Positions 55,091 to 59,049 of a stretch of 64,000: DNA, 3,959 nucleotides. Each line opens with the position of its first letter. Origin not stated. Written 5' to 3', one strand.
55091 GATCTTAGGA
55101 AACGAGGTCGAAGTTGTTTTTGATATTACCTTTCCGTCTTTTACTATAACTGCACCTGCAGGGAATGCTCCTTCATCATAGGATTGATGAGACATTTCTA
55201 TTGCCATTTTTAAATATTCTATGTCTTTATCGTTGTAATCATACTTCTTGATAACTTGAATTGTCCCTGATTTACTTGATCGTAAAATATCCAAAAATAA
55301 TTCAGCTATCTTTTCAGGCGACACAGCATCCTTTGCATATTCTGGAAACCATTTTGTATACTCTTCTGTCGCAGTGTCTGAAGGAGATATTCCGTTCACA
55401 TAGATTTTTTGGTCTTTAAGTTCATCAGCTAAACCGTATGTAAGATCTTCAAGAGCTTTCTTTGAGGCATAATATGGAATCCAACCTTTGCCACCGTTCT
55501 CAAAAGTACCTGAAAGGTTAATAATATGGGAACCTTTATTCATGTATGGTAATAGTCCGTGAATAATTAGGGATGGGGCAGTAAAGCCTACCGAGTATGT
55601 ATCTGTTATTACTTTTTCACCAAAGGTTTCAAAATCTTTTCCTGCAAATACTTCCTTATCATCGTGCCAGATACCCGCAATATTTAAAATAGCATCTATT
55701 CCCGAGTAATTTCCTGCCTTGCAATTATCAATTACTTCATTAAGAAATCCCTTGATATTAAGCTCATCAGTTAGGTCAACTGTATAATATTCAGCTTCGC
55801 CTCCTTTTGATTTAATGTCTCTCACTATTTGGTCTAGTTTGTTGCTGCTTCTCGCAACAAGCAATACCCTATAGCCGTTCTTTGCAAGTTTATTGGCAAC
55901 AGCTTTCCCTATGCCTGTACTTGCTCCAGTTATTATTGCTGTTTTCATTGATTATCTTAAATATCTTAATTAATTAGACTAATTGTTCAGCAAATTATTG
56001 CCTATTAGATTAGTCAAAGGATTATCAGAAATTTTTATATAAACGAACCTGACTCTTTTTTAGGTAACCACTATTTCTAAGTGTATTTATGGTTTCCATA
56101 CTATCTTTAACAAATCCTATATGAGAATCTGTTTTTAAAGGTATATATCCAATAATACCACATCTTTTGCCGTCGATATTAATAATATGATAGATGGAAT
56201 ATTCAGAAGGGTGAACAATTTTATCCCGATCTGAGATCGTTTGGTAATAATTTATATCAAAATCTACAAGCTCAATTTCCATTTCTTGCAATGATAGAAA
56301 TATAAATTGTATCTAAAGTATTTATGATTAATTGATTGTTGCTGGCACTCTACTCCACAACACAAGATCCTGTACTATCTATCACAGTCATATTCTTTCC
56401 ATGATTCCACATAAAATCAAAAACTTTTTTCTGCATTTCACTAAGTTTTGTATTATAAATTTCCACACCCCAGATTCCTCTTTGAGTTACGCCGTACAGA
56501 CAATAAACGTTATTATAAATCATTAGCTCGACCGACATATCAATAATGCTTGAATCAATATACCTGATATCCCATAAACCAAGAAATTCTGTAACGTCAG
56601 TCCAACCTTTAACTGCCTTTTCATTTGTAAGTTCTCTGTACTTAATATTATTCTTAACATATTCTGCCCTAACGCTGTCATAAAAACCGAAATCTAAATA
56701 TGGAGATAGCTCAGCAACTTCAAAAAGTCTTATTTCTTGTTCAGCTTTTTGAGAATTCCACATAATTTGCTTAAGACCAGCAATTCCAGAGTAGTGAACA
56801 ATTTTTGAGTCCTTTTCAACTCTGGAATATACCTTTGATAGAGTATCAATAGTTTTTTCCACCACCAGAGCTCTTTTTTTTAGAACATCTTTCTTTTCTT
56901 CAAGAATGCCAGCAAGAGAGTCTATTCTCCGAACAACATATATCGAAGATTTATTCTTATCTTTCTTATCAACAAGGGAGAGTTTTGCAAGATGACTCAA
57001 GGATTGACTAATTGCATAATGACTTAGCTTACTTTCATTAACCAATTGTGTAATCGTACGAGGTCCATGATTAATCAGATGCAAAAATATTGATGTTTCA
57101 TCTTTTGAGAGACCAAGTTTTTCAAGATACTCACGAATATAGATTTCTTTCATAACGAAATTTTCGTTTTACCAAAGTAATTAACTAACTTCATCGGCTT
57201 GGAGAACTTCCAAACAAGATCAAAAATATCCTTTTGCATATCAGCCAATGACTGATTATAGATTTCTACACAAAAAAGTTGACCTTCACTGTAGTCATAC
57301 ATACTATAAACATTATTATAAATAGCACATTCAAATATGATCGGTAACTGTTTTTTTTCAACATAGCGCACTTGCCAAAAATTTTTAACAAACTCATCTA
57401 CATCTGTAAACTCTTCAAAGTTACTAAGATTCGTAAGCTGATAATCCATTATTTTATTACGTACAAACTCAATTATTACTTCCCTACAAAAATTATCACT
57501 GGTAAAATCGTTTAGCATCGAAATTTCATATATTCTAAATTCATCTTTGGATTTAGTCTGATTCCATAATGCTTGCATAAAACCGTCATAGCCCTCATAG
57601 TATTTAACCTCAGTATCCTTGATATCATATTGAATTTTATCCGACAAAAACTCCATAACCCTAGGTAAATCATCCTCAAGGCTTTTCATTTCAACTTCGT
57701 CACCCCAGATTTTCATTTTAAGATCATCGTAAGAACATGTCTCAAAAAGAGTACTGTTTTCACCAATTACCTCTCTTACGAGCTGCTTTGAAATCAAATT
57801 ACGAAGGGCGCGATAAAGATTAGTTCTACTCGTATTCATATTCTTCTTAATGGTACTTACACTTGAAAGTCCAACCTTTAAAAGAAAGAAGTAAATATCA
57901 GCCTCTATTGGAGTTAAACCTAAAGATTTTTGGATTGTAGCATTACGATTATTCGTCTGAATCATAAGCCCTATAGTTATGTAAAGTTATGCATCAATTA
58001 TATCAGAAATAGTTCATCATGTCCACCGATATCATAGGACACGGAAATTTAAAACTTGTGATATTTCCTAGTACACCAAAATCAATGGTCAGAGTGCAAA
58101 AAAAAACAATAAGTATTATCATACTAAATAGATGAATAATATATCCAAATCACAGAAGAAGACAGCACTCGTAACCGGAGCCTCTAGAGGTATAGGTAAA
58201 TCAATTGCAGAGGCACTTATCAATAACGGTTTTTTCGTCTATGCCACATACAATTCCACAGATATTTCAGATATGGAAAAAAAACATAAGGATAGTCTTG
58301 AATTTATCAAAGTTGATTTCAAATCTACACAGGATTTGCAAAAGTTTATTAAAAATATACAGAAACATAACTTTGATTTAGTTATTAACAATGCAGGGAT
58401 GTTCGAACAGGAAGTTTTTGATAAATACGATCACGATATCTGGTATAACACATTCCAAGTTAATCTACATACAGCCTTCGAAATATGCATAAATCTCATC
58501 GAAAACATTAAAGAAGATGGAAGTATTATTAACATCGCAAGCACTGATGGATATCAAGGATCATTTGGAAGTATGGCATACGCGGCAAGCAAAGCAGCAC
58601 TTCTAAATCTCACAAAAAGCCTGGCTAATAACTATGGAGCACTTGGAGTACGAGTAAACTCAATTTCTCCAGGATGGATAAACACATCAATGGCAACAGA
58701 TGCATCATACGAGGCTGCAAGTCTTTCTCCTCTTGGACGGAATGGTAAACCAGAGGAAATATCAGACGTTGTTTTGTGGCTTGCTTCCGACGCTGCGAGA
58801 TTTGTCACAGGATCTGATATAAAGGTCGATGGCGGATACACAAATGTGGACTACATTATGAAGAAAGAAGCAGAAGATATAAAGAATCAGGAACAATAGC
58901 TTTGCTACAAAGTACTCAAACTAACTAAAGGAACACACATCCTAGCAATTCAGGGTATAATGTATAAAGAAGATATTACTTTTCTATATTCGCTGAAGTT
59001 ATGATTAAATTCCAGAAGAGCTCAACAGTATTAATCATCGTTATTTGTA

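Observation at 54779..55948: Unusual SDR reductase-CDA deaminase fusion protein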

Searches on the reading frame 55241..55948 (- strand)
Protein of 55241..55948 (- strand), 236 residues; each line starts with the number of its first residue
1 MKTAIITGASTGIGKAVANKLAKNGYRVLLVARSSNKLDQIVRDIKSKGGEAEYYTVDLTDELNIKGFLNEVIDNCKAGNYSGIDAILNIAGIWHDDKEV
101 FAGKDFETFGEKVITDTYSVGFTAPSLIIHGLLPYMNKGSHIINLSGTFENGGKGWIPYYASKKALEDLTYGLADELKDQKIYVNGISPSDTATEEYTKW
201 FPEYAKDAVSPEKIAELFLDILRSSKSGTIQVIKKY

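Call 16: search_solved_structures(query=window:55241-55948:-, max_evalue=1e-10, show_alignments=2)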
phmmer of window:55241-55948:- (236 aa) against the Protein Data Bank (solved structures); distinct sequences matched with E-value up to 1e-10: 79 (the best 60 are shown).
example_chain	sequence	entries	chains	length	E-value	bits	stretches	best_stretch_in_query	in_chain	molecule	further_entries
3rkr_A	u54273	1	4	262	2e-18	70.2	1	3-219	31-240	Short chain oxidoreductase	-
7caw_A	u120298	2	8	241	4.8e-18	68.9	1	4-213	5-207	3-oxoacyl-ACP reductase FabG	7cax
6nrp_A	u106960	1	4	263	6.3e-18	68.5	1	4-213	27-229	3-oxoacyl-ACP reductase FabG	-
3v2g_A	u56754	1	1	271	3.6e-16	62.8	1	2-195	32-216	3-oxoacyl-[acyl-carrier-protein] reductase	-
2c07_A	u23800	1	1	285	8e-16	61.7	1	2-209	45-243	3-OXOACYL-(ACYL-CARRIER PROTEIN) REDUCTASE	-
3osu_A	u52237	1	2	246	2.8e-15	59.9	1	2-192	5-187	3-oxoacyl-[acyl-carrier-protein] reductase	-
3sj7_A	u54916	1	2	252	3.1e-15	59.7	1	2-191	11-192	3-oxoacyl-(Acyl-carrier-protein) reductase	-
6pzm_A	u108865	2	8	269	4e-15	59.4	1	2-197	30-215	3-ketoacyl-ACP reductase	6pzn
3f1k_A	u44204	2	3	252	7.3e-15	58.5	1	4-222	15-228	Uncharacterized oxidoreductase yciK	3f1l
3f5q_A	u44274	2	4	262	8.1e-15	58.4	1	4-222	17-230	dehydrogenase | Hypothetical oxidoreductase yciK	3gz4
3iah_A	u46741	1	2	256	1.8e-14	57.2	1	4-222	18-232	Short Chain Dehydrogenase yciK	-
3g1t_A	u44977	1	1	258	1.9e-14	57.2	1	4-222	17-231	short chain dehydrogenase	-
3f5s_A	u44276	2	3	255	2.3e-14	56.9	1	4-222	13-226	dehydrogenase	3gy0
4nbw_A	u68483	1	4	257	2.4e-14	56.8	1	2-208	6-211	Short-chain dehydrogenase/reductase SDR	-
3e9q_A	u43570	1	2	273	2.9e-14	56.6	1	4-222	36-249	Short-chain dehydrogenase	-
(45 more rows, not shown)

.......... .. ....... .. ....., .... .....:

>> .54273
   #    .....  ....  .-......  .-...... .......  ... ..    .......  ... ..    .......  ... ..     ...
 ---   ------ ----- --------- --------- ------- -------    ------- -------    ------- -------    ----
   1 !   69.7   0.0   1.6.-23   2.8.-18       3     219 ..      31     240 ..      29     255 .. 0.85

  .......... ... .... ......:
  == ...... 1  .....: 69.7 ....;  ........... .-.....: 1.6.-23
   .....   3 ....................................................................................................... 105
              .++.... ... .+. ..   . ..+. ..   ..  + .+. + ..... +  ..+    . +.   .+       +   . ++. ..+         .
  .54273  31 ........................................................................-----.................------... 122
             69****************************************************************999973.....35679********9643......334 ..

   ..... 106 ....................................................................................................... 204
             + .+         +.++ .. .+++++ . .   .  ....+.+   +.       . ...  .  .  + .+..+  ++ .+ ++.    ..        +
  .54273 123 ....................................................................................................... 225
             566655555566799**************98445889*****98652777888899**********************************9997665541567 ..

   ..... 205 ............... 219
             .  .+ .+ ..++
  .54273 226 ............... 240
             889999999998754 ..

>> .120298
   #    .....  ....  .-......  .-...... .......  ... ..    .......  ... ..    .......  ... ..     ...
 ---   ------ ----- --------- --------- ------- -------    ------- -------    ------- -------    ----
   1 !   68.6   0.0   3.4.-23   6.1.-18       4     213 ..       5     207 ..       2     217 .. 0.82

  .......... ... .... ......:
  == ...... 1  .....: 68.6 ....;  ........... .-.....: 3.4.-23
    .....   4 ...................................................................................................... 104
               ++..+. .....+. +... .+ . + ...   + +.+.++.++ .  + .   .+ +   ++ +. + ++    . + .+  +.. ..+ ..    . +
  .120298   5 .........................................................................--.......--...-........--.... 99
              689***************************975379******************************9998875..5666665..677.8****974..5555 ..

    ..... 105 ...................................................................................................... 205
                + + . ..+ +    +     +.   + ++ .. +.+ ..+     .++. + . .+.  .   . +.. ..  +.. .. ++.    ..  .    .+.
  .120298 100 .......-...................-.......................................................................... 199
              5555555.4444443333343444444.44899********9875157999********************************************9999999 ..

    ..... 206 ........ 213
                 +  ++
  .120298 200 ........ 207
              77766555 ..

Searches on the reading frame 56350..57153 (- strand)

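Call 3: search_protein_families(library=pfam, proteins=[window:56350-57153:-], max_evalue=0.01)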
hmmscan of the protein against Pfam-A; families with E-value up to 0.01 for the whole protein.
window:56350-57153:- (267 aa): 4 families
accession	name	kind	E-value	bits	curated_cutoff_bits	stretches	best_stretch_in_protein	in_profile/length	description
PF01978.25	TrmB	-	4.6e-08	33.2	25.6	1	10-72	1-62/68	Sugar-specific transcriptional regulator TrmB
PF12802.13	MarR_2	-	5.8e-06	26.8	27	1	14-64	2-53/61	MarR family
PF08221.17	HTH_9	-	6.4e-06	26.6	23.4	1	22-61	18-57/62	RNA polymerase III subunit RPC82 helix-turn-helix domain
PF01022.26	HTH_5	-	0.0026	18.1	22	1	24-63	8-47/47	Bacterial regulatory protein, arsR family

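Call 4: search_protein_families(library=ncbifam, proteins=[window:56350-57153:-], max_evalue=0.01)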
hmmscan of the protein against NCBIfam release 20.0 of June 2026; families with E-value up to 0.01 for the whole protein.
window:56350-57153:- (267 aa): 4 families
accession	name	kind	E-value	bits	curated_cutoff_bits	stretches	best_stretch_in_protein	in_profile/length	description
NF047390.1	TransRegTrmBL1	equivalog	2.3e-06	26.8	650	1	1-63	1-63/341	HTH-type sugar sensing transcriptional regulator TrmBL1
NF040939.2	trans_reg_lrs14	equivalog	2.4e-06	27.5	90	1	6-69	9-74/103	Lrs14 family HTH-type transcriptional regulator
NF053606.1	Sta1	subfamily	3.4e-06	27.1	80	1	14-70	17-73/100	Sta1 family transcriptional regulator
NF033788.1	HTH_metalloreg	subfamily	7.4e-05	22.5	55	1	21-74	15-68/77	metalloregulator ArsR/SmtB family transcription factor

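Call 71: search_protein_families(library=padloc, proteins=[window:56350-57153:-], max_evalue=0.01)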
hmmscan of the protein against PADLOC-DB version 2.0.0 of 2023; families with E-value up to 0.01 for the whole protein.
window:56350-57153:- (267 aa): 3 families
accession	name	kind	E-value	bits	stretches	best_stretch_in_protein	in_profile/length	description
PDLC01438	Csa3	-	0.00054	18.1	1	20-111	151-240/305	"CAS-I,CAS-II,CAS-III,CAS-IV,CAS-V,CAS-VI; associated_signaling"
PDLC01848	CARF3--CARF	-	0.0021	15.8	1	16-72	136-192/197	-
PDLC01268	CasR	-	0.0045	15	1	11-68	118-173/179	"CAS-I,CAS-II,CAS-III,CAS-IV,CAS-V,CAS-VI; associated_signaling"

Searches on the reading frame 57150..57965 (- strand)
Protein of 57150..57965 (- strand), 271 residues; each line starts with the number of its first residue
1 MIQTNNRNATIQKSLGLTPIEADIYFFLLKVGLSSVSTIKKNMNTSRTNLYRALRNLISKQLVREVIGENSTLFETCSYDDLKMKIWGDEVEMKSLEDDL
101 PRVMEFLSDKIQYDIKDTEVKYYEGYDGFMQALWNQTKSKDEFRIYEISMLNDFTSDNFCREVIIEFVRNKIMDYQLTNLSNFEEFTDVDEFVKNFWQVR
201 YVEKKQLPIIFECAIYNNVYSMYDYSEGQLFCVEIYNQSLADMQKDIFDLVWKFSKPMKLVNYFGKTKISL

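Call 3: search_protein_families(library=pfam, proteins=[window:57150-57965:-], max_evalue=0.01)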
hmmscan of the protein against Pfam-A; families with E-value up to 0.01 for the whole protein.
window:57150-57965:- (271 aa): 2 families
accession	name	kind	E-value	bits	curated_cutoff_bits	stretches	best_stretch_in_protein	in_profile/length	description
PF01978.25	TrmB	-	8.8e-11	41.9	25.6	1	14-74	3-62/68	Sugar-specific transcriptional regulator TrmB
PF12690.13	BsuPI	-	0.0041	17.5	22.9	0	221-255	49-83/101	Intracellular proteinase inhibitor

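Call 4: search_protein_families(library=ncbifam, proteins=[window:57150-57965:-], max_evalue=0.01)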
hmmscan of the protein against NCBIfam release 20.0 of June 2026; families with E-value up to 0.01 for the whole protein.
window:57150-57965:- (271 aa): 3 families
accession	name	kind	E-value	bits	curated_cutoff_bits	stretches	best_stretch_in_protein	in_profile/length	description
NF041016.1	trans_reg_ArnR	equivalog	1.5e-05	24.5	400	1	20-67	23-70/269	HTH-type transcriptional activator ArnR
NF053606.1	Sta1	subfamily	0.00033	20.7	80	1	16-64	17-65/100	Sta1 family transcriptional regulator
NF040939.2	trans_reg_lrs14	equivalog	0.002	18.2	90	1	10-66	12-69/103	Lrs14 family HTH-type transcriptional regulator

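Call 71: search_protein_families(library=padloc, proteins=[window:57150-57965:-], max_evalue=0.01)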
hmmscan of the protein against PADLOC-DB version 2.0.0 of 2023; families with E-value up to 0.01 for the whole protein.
window:57150-57965:- (271 aa): 1 family
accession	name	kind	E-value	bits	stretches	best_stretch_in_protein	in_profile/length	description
PDLC01268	CasR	-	0.0012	16.8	1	27-66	132-169/179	"CAS-I,CAS-II,CAS-III,CAS-IV,CAS-V,CAS-VI; associated_signaling"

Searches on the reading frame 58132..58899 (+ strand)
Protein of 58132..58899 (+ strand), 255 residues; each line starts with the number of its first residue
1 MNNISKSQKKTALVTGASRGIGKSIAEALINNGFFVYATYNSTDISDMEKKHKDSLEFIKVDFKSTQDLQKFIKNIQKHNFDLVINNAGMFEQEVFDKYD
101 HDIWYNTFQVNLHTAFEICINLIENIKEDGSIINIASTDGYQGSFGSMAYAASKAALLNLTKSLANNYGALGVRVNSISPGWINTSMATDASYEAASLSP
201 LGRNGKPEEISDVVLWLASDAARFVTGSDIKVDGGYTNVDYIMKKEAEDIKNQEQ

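Call 3: search_protein_families(library=pfam, proteins=[window:58132-58899:+], max_evalue=0.01)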
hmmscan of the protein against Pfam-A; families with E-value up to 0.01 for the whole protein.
window:58132-58899:+ (255 aa): 7 families
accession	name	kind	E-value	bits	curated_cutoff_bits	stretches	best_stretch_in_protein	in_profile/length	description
PF13561.12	adh_short_C2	-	9e-54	183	27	1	16-237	1-236/236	Enoyl-(Acyl carrier protein) reductase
PF00106.31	adh_short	-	8.2e-44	149.9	26.6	1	10-191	1-190/195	short chain dehydrogenase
PF08659.16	KR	-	9.1e-09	35.9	22.6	1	11-163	2-162/180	KR domain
PF01370.27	Epimerase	-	2.9e-08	33.9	20.9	1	12-169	1-161/240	NAD dependent epimerase/dehydratase family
PF16363.11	GDP_Man_Dehyd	-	0.00084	19.3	27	1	13-90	1-85/332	GDP-mannose 4,6 dehydratase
PF05368.20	NmrA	-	0.0012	18.9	27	1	8-77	1-71/298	NmrA-like family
PF13460.12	NAD_binding_10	-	0.0032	17.8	27.2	1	16-130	1-89/184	NAD(P)H-binding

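Call 4: search_protein_families(library=ncbifam, proteins=[window:58132-58899:+], max_evalue=0.01)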
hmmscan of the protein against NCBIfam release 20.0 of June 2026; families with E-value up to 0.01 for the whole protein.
window:58132-58899:+ (255 aa): 235 families (the best 25 are shown)
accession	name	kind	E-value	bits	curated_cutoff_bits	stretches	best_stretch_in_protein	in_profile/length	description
NF009466.0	PRK12826.1-2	subfamily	1.1e-54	185.5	222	1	8-236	2-244/248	3-oxoacyl-ACP reductase FabG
NF009464.0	PRK12824.1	subfamily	5.2e-52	176.9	269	1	9-236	2-242/245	3-oxoacyl-ACP reductase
TIGR01830.1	3oxo_ACP_reduc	equivalog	6.6e-52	176.6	297.75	1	12-235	1-237/239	3-oxoacyl-[acyl-carrier-protein] reductase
NF005559.1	PRK07231.1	subfamily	7.1e-52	176.4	215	1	8-237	3-248/249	glucose 1-dehydrogenase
TIGR01829.1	AcAcCoA_reduct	subfamily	5.2e-51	173.6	302.1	1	10-236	1-240/242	acetoacetyl-CoA reductase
NF052558.1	MBtsdlDhBudC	equivalog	1.8e-49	168.5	270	1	8-238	2-243/250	meso-2,3-butanediol dehydrogenase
NF004198.0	PRK05653.1-3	equivalog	1.5e-48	165.5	296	1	6-236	4-246/248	3-oxoacyl-ACP reductase FabG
NF004197.0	PRK05653.1-1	equivalog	3.6e-48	164.4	332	1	8-237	6-247/249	3-oxoacyl-ACP reductase FabG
NF006121.0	PRK08265.1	subfamily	5.7e-48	163.7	294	1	7-239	5-248/263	short chain dehydrogenase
NF047420.2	EF_P_mod_YmfI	equivalog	1.8e-47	162.1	238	1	11-236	1-235/236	elongation factor P 5-aminopentanone reductase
NF005309.0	PRK06841.1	subfamily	2e-45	155.3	286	1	8-237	14-253/255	GolD/DthD family dehydrogenase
NF005067.0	PRK06484.1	equivalog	3.5e-45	154.5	713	1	3-239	3-254/524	short chain dehydrogenase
NF005893.0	PRK07856.1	equivalog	1.4e-44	152.4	255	1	6-247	6-252/255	SDR family oxidoreductase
NF005056.0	PRK06463.1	equivalog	3.2e-44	151.1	339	1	7-236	5-247/255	3-ketoacyl-(acyl-carrier-protein) reductase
NF004791.0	PRK06138.1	equivalog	2.8e-43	148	312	1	8-237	4-250/252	SDR family oxidoreductase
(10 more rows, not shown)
